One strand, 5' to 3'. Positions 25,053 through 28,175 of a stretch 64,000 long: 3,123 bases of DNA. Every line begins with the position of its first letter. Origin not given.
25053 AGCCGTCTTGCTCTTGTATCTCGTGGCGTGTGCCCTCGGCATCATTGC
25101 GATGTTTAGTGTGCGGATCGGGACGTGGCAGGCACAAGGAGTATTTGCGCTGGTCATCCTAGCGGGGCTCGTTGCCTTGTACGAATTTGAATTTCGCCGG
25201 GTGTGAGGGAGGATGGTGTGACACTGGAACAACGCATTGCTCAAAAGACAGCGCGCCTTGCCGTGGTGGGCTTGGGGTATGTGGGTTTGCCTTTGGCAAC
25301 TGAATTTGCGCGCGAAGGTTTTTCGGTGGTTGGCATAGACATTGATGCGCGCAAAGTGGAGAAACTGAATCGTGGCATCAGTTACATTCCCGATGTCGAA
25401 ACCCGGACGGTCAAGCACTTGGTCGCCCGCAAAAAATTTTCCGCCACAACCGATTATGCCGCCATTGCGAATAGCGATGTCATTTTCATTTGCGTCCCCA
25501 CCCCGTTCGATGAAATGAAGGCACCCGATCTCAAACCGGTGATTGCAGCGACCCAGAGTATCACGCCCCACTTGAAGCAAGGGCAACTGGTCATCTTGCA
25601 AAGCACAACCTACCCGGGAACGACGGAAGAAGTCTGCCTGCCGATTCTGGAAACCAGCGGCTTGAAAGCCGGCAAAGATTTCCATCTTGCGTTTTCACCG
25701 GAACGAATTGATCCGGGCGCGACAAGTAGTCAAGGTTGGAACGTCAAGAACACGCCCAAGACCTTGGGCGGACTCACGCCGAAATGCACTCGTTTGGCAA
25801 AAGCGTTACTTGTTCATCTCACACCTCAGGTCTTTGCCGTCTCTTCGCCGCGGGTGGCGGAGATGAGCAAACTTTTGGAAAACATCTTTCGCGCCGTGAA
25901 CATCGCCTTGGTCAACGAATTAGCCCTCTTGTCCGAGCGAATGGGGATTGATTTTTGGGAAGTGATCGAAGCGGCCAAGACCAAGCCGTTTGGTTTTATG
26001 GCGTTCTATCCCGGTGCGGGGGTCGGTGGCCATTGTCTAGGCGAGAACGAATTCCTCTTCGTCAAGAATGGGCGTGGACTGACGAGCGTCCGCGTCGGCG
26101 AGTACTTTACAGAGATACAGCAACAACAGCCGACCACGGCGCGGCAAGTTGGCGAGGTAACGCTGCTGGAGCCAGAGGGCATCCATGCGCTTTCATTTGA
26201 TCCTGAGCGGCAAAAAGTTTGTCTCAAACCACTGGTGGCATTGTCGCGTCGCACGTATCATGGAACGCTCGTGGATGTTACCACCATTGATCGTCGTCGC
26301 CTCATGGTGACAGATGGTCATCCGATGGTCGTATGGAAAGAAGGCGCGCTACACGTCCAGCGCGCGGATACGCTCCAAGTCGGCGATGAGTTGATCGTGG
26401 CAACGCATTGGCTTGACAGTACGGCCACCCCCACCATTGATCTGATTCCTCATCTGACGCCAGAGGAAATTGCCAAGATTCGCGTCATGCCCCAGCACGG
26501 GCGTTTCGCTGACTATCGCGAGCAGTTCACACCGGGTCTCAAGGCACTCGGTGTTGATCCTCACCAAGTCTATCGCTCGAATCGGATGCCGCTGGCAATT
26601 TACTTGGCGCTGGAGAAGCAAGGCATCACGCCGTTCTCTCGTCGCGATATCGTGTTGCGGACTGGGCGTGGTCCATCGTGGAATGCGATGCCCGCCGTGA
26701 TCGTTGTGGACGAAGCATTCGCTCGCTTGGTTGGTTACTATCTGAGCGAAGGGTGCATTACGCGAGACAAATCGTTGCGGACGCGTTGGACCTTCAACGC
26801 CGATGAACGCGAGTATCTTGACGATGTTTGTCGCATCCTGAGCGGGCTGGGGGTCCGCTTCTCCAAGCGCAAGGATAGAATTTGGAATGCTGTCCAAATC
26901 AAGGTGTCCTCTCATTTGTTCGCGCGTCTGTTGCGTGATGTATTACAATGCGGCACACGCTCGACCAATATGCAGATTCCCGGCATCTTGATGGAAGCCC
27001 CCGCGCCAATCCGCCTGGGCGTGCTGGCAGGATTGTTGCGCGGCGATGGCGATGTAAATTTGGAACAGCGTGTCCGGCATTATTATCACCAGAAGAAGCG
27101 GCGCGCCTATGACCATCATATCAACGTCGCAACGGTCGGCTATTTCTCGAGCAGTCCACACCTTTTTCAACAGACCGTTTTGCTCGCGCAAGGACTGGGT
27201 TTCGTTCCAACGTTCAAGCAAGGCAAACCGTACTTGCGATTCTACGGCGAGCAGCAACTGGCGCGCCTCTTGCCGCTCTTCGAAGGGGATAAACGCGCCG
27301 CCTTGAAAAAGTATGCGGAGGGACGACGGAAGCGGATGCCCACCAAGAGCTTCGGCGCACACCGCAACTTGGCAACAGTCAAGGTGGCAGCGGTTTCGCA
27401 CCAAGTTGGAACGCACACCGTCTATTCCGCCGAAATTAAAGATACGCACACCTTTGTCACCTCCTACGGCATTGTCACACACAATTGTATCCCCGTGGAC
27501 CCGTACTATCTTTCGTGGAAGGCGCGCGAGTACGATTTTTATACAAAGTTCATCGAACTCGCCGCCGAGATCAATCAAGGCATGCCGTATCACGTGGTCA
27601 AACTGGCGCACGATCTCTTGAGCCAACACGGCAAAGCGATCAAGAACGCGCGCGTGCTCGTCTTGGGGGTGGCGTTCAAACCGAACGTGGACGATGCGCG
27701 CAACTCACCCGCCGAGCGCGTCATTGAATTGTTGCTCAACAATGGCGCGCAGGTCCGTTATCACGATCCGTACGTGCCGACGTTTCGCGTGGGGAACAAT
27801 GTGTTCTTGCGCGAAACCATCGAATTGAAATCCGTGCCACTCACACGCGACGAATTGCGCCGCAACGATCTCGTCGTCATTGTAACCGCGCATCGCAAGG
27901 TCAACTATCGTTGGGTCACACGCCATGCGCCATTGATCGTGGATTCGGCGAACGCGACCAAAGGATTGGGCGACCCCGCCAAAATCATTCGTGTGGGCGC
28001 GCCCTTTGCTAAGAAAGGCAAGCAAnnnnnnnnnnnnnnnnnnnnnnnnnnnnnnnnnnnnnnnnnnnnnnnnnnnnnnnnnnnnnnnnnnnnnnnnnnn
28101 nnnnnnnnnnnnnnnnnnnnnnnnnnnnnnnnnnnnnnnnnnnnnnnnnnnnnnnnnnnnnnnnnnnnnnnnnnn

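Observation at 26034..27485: Full-length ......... intein inserted at the catalytic-cysteine motif of the glycan-locus nucleotide-sugar dehydrogenase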

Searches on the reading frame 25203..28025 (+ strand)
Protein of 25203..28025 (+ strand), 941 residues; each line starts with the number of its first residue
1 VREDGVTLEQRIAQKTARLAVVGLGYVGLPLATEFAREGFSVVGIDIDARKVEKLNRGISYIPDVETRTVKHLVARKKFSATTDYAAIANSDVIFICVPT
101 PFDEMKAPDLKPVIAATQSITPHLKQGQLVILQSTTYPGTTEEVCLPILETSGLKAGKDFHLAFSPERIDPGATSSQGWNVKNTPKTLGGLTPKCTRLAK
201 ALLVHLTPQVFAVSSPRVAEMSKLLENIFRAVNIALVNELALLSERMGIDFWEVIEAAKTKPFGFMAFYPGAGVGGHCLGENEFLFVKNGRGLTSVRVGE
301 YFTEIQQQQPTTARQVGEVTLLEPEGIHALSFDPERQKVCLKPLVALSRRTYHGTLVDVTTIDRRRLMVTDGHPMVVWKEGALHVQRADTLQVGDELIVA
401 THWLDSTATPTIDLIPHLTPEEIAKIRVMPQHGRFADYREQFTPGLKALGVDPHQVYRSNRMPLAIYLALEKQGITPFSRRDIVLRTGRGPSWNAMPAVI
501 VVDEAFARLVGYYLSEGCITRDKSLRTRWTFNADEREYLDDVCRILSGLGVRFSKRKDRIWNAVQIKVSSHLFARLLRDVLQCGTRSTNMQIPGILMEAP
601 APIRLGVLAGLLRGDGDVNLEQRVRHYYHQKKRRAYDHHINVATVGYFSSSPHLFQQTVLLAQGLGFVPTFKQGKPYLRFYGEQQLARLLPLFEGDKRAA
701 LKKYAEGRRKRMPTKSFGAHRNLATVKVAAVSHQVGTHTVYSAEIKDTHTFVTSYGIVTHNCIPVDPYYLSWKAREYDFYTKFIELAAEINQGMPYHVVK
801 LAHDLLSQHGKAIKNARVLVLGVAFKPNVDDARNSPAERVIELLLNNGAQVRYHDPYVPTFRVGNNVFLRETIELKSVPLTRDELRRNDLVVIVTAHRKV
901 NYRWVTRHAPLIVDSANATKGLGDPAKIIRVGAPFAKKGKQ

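Call 5: search_protein_families(library=pfam, proteins=[window:25203-28025:+], max_evalue=0.1)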
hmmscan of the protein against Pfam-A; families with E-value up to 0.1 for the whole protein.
window:25203-28025:+ (941 aa): 13 families
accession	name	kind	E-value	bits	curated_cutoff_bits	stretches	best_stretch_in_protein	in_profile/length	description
PF03721.20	UDPG_MGDP_dh_N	-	4.3e-47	160.6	27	1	18-199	2-184/187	UDP-glucose/GDP-mannose dehydrogenase family, NAD binding domain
PF00984.24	UDPG_MGDP_dh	-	3.1e-30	104.6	25.4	2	218-288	2-73/94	UDP-glucose/GDP-mannose dehydrogenase family, central domain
PF03720.21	UDPG_MGDP_dh_C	-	4.9e-21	75.5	30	1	819-919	1-101/103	UDP-glucose/GDP-mannose dehydrogenase family, UDP binding domain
PF03446.21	NAD_binding_2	-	3.9e-10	40.4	21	1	19-144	2-103/161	NAD binding domain of 6-phosphogluconate dehydrogenase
PF14890.11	Intein_splicing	-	1.9e-09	37.9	35.8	1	324-761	18-155/155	Intein splicing domain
PF14528.11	LAGLIDADG_3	-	3.4e-06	27.7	22.5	1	504-559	2-56/82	LAGLIDADG-like domain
PF02737.24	3HCDH_N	-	1.7e-05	25.3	22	1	19-98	2-86/180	3-hydroxyacyl-CoA dehydrogenase, NAD binding domain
PF02558.23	ApbA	-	8.6e-05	22.6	22.2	1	20-120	2-96/150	Ketopantoate reductase PanE/ApbA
PF01210.29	NAD_Gly3P_dh_N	-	0.00049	20.5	23.1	1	19-119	2-98/158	NAD-dependent glycerol-3-phosphate dehydrogenase N-terminus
PF03807.23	F420_oxidored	-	0.0013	19.7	21.6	1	18-100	1-69/94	NADP oxidoreductase coenzyme F420-dependent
PF02254.24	TrkA_N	-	0.003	18.3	23.8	1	20-57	2-40/116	TrkA-N domain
PF00899.27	ThiF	-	0.017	14.7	28.1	1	15-80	19-84/238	ThiF family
PF14833.11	NAD_binding_11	-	0.099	13.3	30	0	221-258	5-42/122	NAD-binding of NADP-dependent 3-hydroxyisobutyrate dehydrogenase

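Call 8: find_homologous_proteins(query=window:25203-28025:+, max_evalue=1e-10)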
Query window:25203-28025:+ (941 aa): 1195 proteins with E <= 1e-10 among 8000 candidates; the best 120 are listed.
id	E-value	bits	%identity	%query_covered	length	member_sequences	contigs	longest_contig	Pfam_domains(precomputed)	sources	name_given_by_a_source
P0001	0.0e+0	2147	100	99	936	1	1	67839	PF00984.25,PF03446.22,PF14528.12,PF03721.21,PF03720.23,PF02737.25,PF14890.12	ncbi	-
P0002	0.0e+0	1708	80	99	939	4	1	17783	PF00984.25,PF03446.22,PF14528.12,PF03721.21,PF03720.23,PF02737.25,PF14890.12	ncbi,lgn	-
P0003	0.0e+0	1598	74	99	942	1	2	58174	PF00984.25,PF03446.22,PF14528.12,PF03721.21,PF03720.23,PF14890.12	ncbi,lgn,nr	ncbi:MAG: nucleotide sugar dehydrogenase [Chloroflexi bacterium]|nr:nucleotide sugar dehydrogenase [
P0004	0.0e+0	1372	65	98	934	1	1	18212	PF00984.25,PF03446.22,PF14528.12,PF03721.21,PF03720.23,PF14890.12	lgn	-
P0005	0.0e+0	1355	65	97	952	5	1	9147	PF00984.25,PF03446.22,PF14528.12,PF03721.21,PF03720.23,PF14890.12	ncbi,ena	ncbi:MAG: hypothetical protein C4311_15415 [Chloroflexota bacterium]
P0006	0.0e+0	1350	65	97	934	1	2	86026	PF00984.25,PF03446.22,PF14528.12,PF03721.21,PF03720.23,PF14890.12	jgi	-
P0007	0.0e+0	1299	63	98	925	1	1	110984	PF00984.25,PF14528.12,PF03721.21,PF03720.23,PF14890.12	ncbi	-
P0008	0.0e+0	1294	63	98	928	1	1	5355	PF00984.25,PF03446.22,PF14528.12,PF03721.21,PF03720.23,PF14890.12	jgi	jgi:UDP-N-acetyl-D-mannosaminuronate dehydrogenase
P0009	0.0e+0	1285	62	99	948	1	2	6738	PF00984.25,PF03446.22,PF14528.12,PF03721.21,PF03720.23,PF14890.12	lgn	-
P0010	0.0e+0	1268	61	99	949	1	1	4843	PF00984.25,PF03446.22,PF14528.12,PF03721.21,PF03720.23,PF14890.12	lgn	-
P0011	0.0e+0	1215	59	99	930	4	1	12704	PF00984.25,PF03446.22,PF14528.12,PF03721.21,PF03720.23,PF14890.12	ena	-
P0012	0.0e+0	1205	60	97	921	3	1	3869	PF00984.25,PF03446.22,PF14528.12,PF03721.21,PF03720.23,PF14890.12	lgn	-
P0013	0.0e+0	1202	56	97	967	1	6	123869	PF00984.25,PF03446.22,PF14528.12,PF03721.21,PF03720.23,PF14890.12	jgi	-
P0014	0.0e+0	1175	57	99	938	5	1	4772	PF00984.25,PF03446.22,PF14528.12,PF03721.21,PF03720.23,PF14890.12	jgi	jgi:nucleotide sugar dehydrogenase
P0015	0.0e+0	1173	58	99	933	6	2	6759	PF00984.25,PF03446.22,PF14528.12,PF03721.21,PF03720.23,PF14890.12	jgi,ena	-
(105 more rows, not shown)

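Call 11: find_encoding_contigs(protein=P0001, flank=3000, max_places=3)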
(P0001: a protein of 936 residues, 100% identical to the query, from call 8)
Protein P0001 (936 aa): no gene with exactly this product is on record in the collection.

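Call 33: find_encoding_contigs(protein=P0003, flank=1500, max_places=2)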
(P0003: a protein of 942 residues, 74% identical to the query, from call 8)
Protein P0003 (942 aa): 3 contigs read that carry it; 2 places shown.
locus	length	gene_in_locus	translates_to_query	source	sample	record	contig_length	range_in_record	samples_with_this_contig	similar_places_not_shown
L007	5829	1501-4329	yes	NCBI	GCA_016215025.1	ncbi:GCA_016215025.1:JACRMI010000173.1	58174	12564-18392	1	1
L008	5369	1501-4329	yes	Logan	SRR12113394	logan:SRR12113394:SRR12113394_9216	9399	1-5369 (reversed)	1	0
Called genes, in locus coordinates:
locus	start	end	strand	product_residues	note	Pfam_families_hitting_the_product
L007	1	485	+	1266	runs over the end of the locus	PF04932:Wzy_C, PF24575:TPR_Slam (faint), PF00515:TPR_1 (faint), PF07719:TPR_2 (faint), PF13174:TPR_6 (faint), PF13181:TPR_8 (faint), PF13414:TPR_11 (faint), PF13432:TPR_16 (weak), +6 more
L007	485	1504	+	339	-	PF00953:Glycos_transf_4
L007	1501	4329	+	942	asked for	PF03446:NAD_binding_2, PF03721:UDPG_MGDP_dh_N, PF00984:UDPG_MGDP_dh, PF14890:Intein_splicing, PF14528:LAGLIDADG_3 (faint), PF03720:UDPG_MGDP_dh_C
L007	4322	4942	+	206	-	PF00625:Guanylate_kin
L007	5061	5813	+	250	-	PF20772:TACO1_YebC_N, PF01709:Transcrip_reg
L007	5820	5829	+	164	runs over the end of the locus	PF02075:RuvC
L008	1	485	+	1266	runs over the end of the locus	PF04932:Wzy_C, PF24575:TPR_Slam (faint), PF00515:TPR_1 (faint), PF07719:TPR_2 (faint), PF13174:TPR_6 (faint), PF13181:TPR_8 (faint), PF13414:TPR_11 (faint), PF13432:TPR_16 (weak), +6 more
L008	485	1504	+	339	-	PF00953:Glycos_transf_4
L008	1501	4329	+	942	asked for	PF03446:NAD_binding_2, PF03721:UDPG_MGDP_dh_N, PF00984:UDPG_MGDP_dh, PF14890:Intein_splicing, PF14528:LAGLIDADG_3 (faint), PF03720:UDPG_MGDP_dh_C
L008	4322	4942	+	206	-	PF00625:Guanylate_kin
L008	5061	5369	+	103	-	?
